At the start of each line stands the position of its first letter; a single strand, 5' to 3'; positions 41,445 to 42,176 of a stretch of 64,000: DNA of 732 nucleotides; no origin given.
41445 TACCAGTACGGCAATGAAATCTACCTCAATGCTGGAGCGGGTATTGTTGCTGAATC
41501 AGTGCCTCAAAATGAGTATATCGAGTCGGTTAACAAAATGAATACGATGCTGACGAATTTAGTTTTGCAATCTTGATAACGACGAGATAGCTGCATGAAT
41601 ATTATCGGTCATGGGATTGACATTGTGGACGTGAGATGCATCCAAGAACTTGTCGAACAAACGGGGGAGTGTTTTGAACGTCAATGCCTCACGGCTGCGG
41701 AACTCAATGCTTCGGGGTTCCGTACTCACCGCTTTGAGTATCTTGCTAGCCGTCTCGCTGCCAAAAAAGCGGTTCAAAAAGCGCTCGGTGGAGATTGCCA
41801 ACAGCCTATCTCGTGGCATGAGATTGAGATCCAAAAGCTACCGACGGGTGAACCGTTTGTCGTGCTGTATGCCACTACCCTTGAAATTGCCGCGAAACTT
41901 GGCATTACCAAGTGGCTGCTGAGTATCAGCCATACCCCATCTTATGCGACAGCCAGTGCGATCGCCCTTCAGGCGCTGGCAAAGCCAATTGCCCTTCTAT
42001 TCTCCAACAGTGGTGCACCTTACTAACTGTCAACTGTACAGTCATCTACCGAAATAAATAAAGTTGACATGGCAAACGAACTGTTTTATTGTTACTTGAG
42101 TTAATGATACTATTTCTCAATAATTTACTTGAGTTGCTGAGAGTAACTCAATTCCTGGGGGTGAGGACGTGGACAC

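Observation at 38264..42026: Two AcpS-type (about 140 aa) phosphopantetheinyl transferases inside a cyanobacterial NRPS/PKS cluster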

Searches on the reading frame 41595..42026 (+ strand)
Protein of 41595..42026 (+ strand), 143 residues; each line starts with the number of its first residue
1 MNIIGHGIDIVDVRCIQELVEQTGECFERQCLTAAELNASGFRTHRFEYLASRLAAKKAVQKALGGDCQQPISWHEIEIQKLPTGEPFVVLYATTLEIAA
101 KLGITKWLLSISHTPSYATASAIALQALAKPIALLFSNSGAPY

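Call 3: search_protein_families(library=pfam, proteins=[window:41595-42026:+], max_evalue=0.01)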
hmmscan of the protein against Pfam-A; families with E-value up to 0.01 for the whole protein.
window:41595-42026:+ (143 aa): 1 family
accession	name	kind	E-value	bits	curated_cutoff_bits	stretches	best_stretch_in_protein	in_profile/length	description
PF01648.25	ACPS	-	8.9e-11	42.3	25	1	7-104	3-101/111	4'-phosphopantetheinyl transferase superfamily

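Call 4: search_protein_families(library=ncbifam, proteins=[window:41595-42026:+], max_evalue=0.01)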
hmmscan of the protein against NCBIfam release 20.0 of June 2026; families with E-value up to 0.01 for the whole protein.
window:41595-42026:+ (143 aa): 13 families
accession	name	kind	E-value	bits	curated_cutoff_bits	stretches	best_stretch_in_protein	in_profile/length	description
NF011254.0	PRK14660.1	equivalog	5.5e-27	94.2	195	1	3-123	2-122/125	holo-[acyl-carrier-protein] synthase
NF011251.0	PRK14657.1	equivalog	1e-23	83.7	165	1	3-122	2-119/123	holo-[acyl-carrier-protein] synthase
NF000832.0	PRK00070.3-2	equivalog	5.6e-21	75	107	1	3-124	2-114/116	holo-ACP synthase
TIGR00516.1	acpS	equivalog_domain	1.4e-19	70.6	59.8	1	3-123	2-119/125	holo-ACP synthase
NF011250.0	PRK14656.1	equivalog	2.1e-19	69.8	175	1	3-123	2-122/126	holo-[acyl-carrier-protein] synthase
TIGR00556.1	pantethn_trn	domain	4e-19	69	45.35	1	6-123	5-124/128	phosphopantetheine--protein transferase domain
NF011253.0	PRK14659.1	equivalog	1.1e-12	48.6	156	1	3-122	2-117/123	holo-[acyl-carrier-protein] synthase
NF000831.0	PRK00070.3-1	equivalog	1.5e-12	47.6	124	1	1-123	1-126/130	holo-ACP synthase AcpS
NF011257.0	PRK14663.1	equivalog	3e-12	46.6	186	1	7-124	4-117/123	holo-[acyl-carrier-protein] synthase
NF011256.0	PRK14662.1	equivalog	3.4e-11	43.6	150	1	3-123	2-116/123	4'-phosphopantetheinyl transferase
NF000835.0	PRK00070.4-1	equivalog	3.6e-08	33.7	128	1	3-126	2-113/115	holo-ACP synthase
NF011255.0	PRK14661.1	equivalog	0.00068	19.6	209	1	3-80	2-71/169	holo-[acyl-carrier-protein] synthase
NF011252.0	PRK14658.1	equivalog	0.0033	17.5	149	0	6-125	5-110/115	holo-ACP synthase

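Call 13: find_homologous_proteins(query=window:41595-42026:+, max_evalue=0.001)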
Query window:41595-42026:+ (143 aa): 118 proteins with E <= 0.001 among 163 candidates.
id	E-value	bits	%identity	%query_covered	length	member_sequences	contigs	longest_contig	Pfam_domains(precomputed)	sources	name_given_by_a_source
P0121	3.3e-68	246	91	87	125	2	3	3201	PF01648.26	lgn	-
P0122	6.4e-65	235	83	94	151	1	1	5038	PF01648.26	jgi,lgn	jgi:holo-[acyl-carrier protein] synthase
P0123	1.4e-62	228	76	99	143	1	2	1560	PF01648.26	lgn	-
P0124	1.2e-61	225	81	92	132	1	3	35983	PF01648.26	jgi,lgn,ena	-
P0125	3.6e-61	223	78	98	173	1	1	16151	PF01648.26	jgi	jgi:holo-[acyl-carrier protein] synthase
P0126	3.9e-61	223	85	87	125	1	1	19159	PF01648.26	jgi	jgi:holo-[acyl-carrier protein] synthase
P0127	6.0e-59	216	78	94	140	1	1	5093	PF01648.26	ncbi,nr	ncbi:MAG: holo-[acyl-carrier-protein] synthase [Moorea sp. SIO2I5]|nr:holo-[acyl-carrier-protein] sy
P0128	4.1e-58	213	79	92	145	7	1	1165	PF01648.26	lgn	-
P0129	6.8e-58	212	79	92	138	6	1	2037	PF01648.26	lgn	-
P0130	1.6e-57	211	75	94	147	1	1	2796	PF01648.26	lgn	-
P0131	1.5e-52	195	72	94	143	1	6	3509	PF01648.26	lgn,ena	-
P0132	2.4e-52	195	75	87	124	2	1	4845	PF01648.26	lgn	-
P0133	1.6e-50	189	74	80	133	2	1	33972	PF01648.26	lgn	-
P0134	3.4e-49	184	74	87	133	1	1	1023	PF01648.26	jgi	jgi:holo-[acyl-carrier protein] synthase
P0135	2.3e-48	182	66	94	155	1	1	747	PF01648.26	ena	-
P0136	4.4e-47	178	70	88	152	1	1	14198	PF01648.26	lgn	-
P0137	1.6e-46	176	67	87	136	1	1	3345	PF01648.26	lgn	-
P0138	5.3e-46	174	82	71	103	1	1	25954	PF01648.26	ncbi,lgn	-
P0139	8.0e-46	173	67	80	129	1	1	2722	PF01648.26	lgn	-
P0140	9.7e-46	173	70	87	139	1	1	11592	PF01648.26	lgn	-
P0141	2.6e-44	169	68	91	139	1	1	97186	PF01648.26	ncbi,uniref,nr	ncbi:holo-ACP synthase [Phormidium sp. LEGE 05292]|uniref:holo-ACP synthase n=1 Tax=[Phormidium] sp.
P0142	1.4e-43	166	63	87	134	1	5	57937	PF01648.26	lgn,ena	-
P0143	2.2e-43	165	67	91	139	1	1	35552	PF01648.26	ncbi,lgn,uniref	ncbi:holo-ACP synthase [Floridanema evergladense]|uniref:Holo-ACP synthase n=1 Tax=Floridaenema ever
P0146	2.0e-41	159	62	87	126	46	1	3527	PF01648.26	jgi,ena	-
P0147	5.5e-41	158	61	79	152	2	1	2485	PF01648.26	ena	-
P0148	5.7e-41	158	61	89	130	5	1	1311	PF01648.26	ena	-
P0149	7.1e-41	157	62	87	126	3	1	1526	PF01648.26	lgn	-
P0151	3.7e-40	155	61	87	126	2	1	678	PF01648.26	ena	-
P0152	3.9e-40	155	64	87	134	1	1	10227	PF01648.26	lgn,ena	-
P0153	4.4e-40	155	63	87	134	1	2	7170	PF01648.26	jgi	jgi:holo-[acyl-carrier protein] synthase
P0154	5.1e-40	155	60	87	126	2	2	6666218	PF01648.26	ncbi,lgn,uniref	ncbi:MAG: holo-ACP synthase [Microcoleus anatoxicus]|uniref:holo-ACP synthase n=1 Tax=Microcoleus an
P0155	5.5e-40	155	61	87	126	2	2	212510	PF01648.26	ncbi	ncbi:holo-ACP synthase [Microcoleus sp. AT9_B5]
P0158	2.6e-39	152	59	87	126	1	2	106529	PF01648.26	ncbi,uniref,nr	ncbi:holo-ACP synthase [Tychonema sp. BBK16]|uniref:holo-ACP synthase n=1 Tax=Tychonema sp. BBK16 Ta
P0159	4.0e-39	152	58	96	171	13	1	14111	PF01648.26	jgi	jgi:holo-[acyl-carrier protein] synthase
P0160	5.0e-39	151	58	79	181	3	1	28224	PF01648.26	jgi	jgi:holo-[acyl-carrier protein] synthase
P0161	5.0e-39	151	58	87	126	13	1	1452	PF01648.26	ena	-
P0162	5.1e-39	151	65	87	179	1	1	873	PF01648.26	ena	-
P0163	6.7e-39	151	59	87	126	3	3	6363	PF01648.26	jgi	jgi:holo-[acyl-carrier protein] synthase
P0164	8.0e-39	151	58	93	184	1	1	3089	PF01648.26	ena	-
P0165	1.6e-38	150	62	87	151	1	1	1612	PF01648.26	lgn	-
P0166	1.8e-38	150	59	77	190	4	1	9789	PF01648.26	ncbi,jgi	jgi:holo-[acyl-carrier protein] synthase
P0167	3.3e-38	149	60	79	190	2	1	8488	PF01648.26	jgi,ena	jgi:holo-[acyl-carrier protein] synthase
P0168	3.7e-38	149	58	96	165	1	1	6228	PF01648.26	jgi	-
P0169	4.7e-38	148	62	77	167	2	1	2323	PF01648.26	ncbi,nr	ncbi:MAG: holo-ACP synthase [Coleofasciculus sp. C3-bin4]|nr:holo-ACP synthase [Coleofasciculus sp. 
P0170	5.9e-38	148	60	89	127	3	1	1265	PF01648.26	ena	-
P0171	1.2e-37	147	59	87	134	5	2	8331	PF01648.26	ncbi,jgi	jgi:holo-[acyl-carrier protein] synthase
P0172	1.3e-37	147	57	93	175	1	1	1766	PF01648.26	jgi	jgi:holo-[acyl-carrier protein] synthase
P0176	1.7e-37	146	58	96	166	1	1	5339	PF01648.26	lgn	-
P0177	2.2e-37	146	59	79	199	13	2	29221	PF01648.26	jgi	jgi:holo-[acyl-carrier protein] synthase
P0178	2.8e-37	146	58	96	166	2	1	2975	PF01648.26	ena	-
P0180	8.4e-37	144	59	93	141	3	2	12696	PF01648.26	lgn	-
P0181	8.9e-37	144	59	79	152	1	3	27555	PF01648.26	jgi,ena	jgi:holo-[acyl-carrier protein] synthase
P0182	3.8e-36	142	52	96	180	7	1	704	PF01648.26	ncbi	-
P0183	4.7e-36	142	59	77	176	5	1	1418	PF01648.26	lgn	-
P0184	5.2e-36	142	57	78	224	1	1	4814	PF01648.26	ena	-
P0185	1.3e-35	140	53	99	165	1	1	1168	PF01648.26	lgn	-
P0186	2.1e-35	140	54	99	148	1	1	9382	PF01648.26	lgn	-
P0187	2.4e-35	140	57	77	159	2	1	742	PF01648.26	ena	-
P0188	2.5e-35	139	56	88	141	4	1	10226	PF01648.26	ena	-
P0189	4.1e-35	139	58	87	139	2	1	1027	PF01648.26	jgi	jgi:holo-[acyl-carrier protein] synthase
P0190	7.4e-35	138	57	87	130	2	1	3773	PF01648.26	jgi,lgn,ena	-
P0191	8.4e-35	138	56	96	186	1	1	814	PF01648.26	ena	-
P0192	1.2e-34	137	57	87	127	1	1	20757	PF01648.26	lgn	-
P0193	2.0e-34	137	55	79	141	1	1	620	PF01648.26,PF17837.7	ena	-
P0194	2.7e-34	136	55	90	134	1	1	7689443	PF01648.26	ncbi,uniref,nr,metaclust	ncbi:holo-ACP synthase [Oscillatoria acuminata]|uniref:Holo-[acyl-carrier-protein] synthase n=1 Tax=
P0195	3.1e-34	136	56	92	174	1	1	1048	PF01648.26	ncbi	-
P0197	3.9e-34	136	59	86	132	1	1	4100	PF01648.26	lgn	-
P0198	2.2e-33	133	56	87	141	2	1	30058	PF01648.26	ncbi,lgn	ncbi:MAG: holo-ACP synthase [Cyanobacteria bacterium P01_H01_bin.35]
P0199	3.9e-33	132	54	79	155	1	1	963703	PF01648.26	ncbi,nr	ncbi:MAG: holo-ACP synthase [Leptolyngbya sp. SIO1E4]|nr:holo-ACP synthase [Leptolyngbya sp. SIO1E4]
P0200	2.7e-32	130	56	87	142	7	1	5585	PF01648.26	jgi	-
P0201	4.3e-32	129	55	87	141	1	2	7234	PF01648.26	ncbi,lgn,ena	-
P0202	1.5e-31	127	54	80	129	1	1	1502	PF01648.26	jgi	jgi:holo-[acyl-carrier protein] synthase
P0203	1.3e-30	124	57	87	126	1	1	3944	PF01648.26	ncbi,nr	ncbi:MAG: holo-ACP synthase [Calothrix sp. SM1_7_51]|nr:holo-ACP synthase [Calothrix sp. SM1_7_51]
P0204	2.2e-30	123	53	82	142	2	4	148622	PF01648.26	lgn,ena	-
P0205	5.4e-30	122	52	87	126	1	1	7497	PF01648.26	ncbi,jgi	jgi:holo-[acyl-carrier protein] synthase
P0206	1.2e-29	121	50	79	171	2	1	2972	PF01648.26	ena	-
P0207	1.5e-29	121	53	78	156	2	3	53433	PF01648.26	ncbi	ncbi:MAG: holo-ACP synthase [Cyanobacteria bacterium P01_A01_bin.123]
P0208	2.4e-29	120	50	80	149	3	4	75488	PF01648.26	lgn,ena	-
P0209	4.6e-29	119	55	78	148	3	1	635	PF01648.26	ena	-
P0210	9.8e-29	118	51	88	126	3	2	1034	PF01648.26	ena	-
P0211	1.1e-28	118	54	93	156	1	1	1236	PF01648.26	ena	-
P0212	1.8e-28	117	51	87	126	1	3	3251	PF01648.26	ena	-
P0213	1.9e-28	117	53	87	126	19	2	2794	PF01648.26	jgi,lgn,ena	-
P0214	9.0e-28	115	52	87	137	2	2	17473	PF01648.26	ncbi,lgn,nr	ncbi:MAG: holo-ACP synthase [Aphanocapsa sp. GSE-SYN-MK-11-07L]|nr:holo-ACP synthase [Aphanocapsa sp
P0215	1.3e-27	114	51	98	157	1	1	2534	PF01648.26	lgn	-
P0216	1.8e-27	114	54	94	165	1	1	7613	PF01648.26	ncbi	-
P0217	2.3e-27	114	54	87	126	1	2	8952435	PF01648.26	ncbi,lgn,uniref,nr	ncbi:putative holo-(acyl-carrier-protein) synthase [Calothrix parasitica NIES-267]|uniref:Holo-[acyl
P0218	2.5e-27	114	54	87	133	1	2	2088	PF01648.26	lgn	-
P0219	2.8e-27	113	52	87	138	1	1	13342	PF01648.26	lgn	-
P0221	2.6e-26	110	49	98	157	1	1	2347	PF01648.26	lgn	-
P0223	5.1e-26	109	52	86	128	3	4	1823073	PF01648.26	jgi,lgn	-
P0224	9.7e-26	108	52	86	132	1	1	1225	PF01648.26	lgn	-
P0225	3.2e-25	107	51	87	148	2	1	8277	PF01648.26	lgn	-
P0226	4.0e-25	106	50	83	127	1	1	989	PF01648.26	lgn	-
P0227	5.5e-25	106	50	83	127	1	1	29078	PF01648.26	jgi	-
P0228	1.8e-24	104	49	88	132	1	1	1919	PF01648.26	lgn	-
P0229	5.1e-24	103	48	87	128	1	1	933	PF01648.26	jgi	jgi:holo-[acyl-carrier protein] synthase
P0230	8.1e-24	102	53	77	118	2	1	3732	PF01648.26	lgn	-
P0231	6.6e-23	99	46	87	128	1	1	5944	PF01648.26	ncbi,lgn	-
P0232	7.2e-23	99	48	89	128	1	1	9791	PF01648.26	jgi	jgi:holo-[acyl-carrier protein] synthase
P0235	2.8e-21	94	47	88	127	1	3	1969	PF01648.26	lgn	-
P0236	2.8e-21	94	47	86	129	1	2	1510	PF01648.26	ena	-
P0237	1.2e-20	92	46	87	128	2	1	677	PF01648.26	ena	-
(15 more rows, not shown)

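Call 37: search_solved_structures(query=window:41595-42026:+, max_evalue=0.001, show_alignments=2)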
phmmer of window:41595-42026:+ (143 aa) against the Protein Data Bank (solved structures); distinct sequences matched with E-value up to 0.001: 26.
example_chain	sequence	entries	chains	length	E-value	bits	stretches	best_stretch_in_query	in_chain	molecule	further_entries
3qmn_A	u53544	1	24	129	3.9e-16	62.6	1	3-123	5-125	Holo-[acyl-carrier-protein] synthase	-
2wdy_A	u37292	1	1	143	2e-11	47.4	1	1-124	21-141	HOLO-[ACYL-CARRIER-PROTEIN] SYNTHASE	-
2jbz_A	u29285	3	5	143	2.6e-11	47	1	1-124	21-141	HOLO-[ACYL-CARRIER-PROTEIN] SYNTHASE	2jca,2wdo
5vbx_A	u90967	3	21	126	2.9e-11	46.9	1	1-123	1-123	Holo-[acyl-carrier-protein] synthase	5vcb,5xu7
1fte_A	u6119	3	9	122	3.3e-10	43.4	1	3-123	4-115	ACYL CARRIER PROTEIN SYNTHASE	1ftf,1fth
5xuh_A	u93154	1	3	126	4e-10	43.2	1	1-123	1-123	Holo-[acyl-carrier-protein] synthase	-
1f7t_A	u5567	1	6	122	4.3e-10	43.1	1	3-123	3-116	HOLO-(ACYL CARRIER PROTEIN) SYNTHASE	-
1f7l_A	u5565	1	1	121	4.8e-10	42.9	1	3-123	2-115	HOLO-(ACYL CARRIER PROTEIN) SYNTHASE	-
2wds_A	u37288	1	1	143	6.3e-10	42.5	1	1-124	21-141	HOLO-[ACYL-CARRIER-PROTEIN] SYNTHASE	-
1f80_A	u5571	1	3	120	1e-09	41.9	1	5-123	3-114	HOLO-(ACYL CARRIER PROTEIN) SYNTHASE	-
3hyk_A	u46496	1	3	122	4.5e-09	39.8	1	3-120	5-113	Holo-[acyl-carrier-protein] synthase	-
5suv_A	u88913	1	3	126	1.1e-06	32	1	3-115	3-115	Holo-[acyl-carrier-protein] synthase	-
5cmo_A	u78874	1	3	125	1.3e-06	31.8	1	3-115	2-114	Holo-[acyl-carrier-protein] synthase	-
3ne1_A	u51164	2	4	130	1.6e-06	31.5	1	1-122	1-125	Holo-[acyl-carrier-protein] synthase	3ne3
3h7q_A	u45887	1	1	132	1.7e-06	31.4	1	1-122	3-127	Holo-[acyl-carrier-protein] synthase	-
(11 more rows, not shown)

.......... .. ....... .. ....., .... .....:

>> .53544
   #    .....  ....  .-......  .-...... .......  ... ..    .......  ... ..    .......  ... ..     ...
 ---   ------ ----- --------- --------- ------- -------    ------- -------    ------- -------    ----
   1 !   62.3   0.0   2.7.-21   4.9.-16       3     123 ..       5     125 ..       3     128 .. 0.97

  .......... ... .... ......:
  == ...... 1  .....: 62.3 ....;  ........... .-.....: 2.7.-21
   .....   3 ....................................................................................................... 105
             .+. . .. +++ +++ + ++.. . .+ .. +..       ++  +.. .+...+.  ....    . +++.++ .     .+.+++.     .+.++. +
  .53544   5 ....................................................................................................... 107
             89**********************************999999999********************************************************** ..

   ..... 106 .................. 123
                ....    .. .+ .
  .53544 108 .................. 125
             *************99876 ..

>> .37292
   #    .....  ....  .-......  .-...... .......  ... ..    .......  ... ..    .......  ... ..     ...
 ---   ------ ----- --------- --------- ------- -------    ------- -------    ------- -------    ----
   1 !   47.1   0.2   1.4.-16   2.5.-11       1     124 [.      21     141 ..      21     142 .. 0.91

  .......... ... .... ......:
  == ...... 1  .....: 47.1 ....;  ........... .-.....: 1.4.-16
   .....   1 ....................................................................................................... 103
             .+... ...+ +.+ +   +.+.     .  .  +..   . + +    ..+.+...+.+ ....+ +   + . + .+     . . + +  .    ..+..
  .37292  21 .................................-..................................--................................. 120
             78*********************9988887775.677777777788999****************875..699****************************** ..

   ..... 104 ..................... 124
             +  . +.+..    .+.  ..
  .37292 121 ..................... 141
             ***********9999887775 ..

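Call 40: find_encoding_contigs(protein=P0194, flank=8000, max_places=1)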
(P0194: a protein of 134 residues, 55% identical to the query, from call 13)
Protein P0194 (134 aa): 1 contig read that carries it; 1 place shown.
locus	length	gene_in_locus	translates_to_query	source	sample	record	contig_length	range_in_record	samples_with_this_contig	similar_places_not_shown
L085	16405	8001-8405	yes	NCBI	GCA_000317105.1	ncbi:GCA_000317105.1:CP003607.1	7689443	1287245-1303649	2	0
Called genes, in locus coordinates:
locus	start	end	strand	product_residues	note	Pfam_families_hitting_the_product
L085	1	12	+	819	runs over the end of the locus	PF13699:eCIS_core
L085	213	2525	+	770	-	PF13699:eCIS_core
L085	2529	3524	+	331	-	PF10722:YbjN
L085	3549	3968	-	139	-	PF12728:HTH_17 (weak)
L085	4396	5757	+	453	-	PF12697:Abhydrolase_6 (weak), PF26363:Phospholipase-like (weak), PF00561:Abhydrolase_1 (weak)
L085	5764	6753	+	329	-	-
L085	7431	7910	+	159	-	PF07799:DUF1643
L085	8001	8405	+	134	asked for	PF01648:ACPS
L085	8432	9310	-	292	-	PF03819:MazG (weak), PF18722:MazG_C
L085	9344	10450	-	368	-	PF18723:HMUDK_hel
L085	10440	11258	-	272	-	-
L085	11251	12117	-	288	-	PF06114:Peptidase_M78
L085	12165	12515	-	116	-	PF13744:HTH_37 (weak), PF13560:HTH_31, PF01381:HTH_3, PF12844:HTH_19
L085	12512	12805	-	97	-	-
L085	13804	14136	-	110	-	PF08869:XisI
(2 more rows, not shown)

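Call 41: find_encoding_contigs(protein=P0154, flank=8000, max_places=1)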
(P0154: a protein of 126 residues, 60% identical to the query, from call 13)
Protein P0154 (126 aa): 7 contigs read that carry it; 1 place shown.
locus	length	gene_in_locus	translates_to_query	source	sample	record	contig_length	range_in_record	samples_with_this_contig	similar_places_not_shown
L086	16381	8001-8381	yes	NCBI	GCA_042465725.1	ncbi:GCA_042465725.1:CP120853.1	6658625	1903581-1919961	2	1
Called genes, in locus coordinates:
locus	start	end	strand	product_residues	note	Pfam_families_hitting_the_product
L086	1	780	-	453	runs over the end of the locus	PF01471:PG_binding_1, PF10128:OpcA_G6PD_assem, PF20171:OpcA_G6PD_C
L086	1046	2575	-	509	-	PF00479:G6PD_N, PF02781:G6PD_C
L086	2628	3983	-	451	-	PF14239:RRXRR, PF01844:HNH, PF13395:HNH_4 (weak), PF14279:HNH_5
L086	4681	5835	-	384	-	PF00923:TAL_FSA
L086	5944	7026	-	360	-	PF00316:FBPase, PF18913:FBPase_C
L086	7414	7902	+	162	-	PF07799:DUF1643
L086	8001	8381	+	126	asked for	PF01648:ACPS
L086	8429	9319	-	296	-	PF03819:MazG (weak), PF18722:MazG_C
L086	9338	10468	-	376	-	PF18723:HMUDK_hel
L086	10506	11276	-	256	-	-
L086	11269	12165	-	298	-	PF06114:Peptidase_M78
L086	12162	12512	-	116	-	PF13744:HTH_37 (weak), PF13560:HTH_31, PF01381:HTH_3, PF12844:HTH_19, PF13443:HTH_26 (weak)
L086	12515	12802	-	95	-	-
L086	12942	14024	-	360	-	PF00288:GHMP_kinases_N, PF08544:GHMP_kinases_C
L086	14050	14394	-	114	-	-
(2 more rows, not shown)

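Call 42: find_encoding_contigs(protein=P0217, flank=8000, max_places=1)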
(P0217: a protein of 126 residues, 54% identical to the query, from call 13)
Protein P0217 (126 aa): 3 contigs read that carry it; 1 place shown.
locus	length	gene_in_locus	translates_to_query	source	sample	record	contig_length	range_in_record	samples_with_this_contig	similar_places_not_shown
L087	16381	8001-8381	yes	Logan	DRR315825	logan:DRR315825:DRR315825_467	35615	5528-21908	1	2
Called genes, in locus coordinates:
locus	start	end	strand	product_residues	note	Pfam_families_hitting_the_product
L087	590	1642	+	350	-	PF00698:Acyl_transf_1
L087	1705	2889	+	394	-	PF02195:ParB_N (weak)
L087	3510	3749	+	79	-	-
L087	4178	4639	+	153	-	PF01648:ACPS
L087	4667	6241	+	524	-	PF00501:AMP-binding, PF13193:AMP-binding_C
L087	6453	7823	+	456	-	PF00425:Chorismate_bind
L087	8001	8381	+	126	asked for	PF01648:ACPS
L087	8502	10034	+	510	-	PF00108:Thiolase_N (faint), PF08545:ACP_syn_III, PF08541:ACP_syn_III_C, PF00550:PP-binding (weak), PF23297:ACP_SdgA_C (weak)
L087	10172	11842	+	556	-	PF01266:DAO (weak), PF01494:FAD_binding_3, PF05834:Lycopene_cycl (faint), PF07992:Pyr_redox_2, PF12831:FAD_oxidored (weak), PF13450:NAD_binding_8 (weak), PF04820:Trp_halogenase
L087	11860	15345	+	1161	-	PF18563:TubC_N, PF00668:Condensation, PF00501:AMP-binding, PF13193:AMP-binding_C, PF00550:PP-binding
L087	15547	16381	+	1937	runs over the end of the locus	PF00109:ketoacyl-synt, PF02801:Ketoacyl-synt_C, PF16197:KAsynt_C_assoc, PF22336:RhiE-like_linker, PF22621:CurL-like_PKS_C, PF00698:Acyl_transf_1, PF13489:Methyltransf_23, PF08241:Methyltransf_11, +6 more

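Call 43: find_encoding_contigs(protein=P0160, flank=8000, max_places=1)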
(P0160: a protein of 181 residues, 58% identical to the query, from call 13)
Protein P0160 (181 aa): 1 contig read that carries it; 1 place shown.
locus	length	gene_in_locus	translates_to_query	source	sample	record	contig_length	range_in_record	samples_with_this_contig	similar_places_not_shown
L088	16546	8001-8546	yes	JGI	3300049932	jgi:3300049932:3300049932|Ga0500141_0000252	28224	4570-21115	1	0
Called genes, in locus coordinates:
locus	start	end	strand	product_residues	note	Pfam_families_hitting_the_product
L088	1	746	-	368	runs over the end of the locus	PF01497:Peripla_BP_2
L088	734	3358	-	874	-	PF11741:AMIN, PF07715:Plug, PF00593:TonB_dep_Rec_b-barrel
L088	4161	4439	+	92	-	-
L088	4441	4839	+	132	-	PF01648:ACPS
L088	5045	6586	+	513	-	PF00501:AMP-binding, PF13193:AMP-binding_C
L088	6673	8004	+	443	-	PF00425:Chorismate_bind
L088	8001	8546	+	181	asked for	PF01648:ACPS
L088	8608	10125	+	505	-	PF00108:Thiolase_N, PF08545:ACP_syn_III, PF08541:ACP_syn_III_C, PF00550:PP-binding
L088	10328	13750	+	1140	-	PF18563:TubC_N, PF00668:Condensation, PF00501:AMP-binding, PF13193:AMP-binding_C, PF00550:PP-binding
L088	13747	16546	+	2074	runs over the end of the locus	PF18563:TubC_N, PF00668:Condensation, PF00501:AMP-binding, PF13489:Methyltransf_23, PF13847:Methyltransf_31, PF08241:Methyltransf_11, PF08242:Methyltransf_12, PF13649:Methyltransf_25, +4 more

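Call 51: predict_structure(alignment_id=A2)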
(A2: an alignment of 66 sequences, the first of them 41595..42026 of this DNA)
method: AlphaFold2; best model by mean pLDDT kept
length: 143 residues; sequences in the alignment: 66
mean_pLDDT: 87.5   pTM: 0.81
mean pLDDT of the five models: 87.5, 87.3, 86.9, 86.6, 85.7
residues with pLDDT >= 90: 102; 70-90: 19; 50-70: 15; < 50: 7
segments of 3 or more residues with pLDDT < 50: 134-139
pLDDT, mean of each block of 10 residues (from residue 1): 94 96 91 90 87 97 76 90 93 94 95 97 87 50 51
secondary structure, 60 per line:
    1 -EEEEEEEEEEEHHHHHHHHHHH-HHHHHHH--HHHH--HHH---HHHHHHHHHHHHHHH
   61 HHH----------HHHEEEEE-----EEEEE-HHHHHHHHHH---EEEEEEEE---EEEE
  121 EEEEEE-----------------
elements in order: E2-12 H13-23 H25-31 H34-37 H46-63 E77-81 E87-91 H93-102 E106-113 E117-126
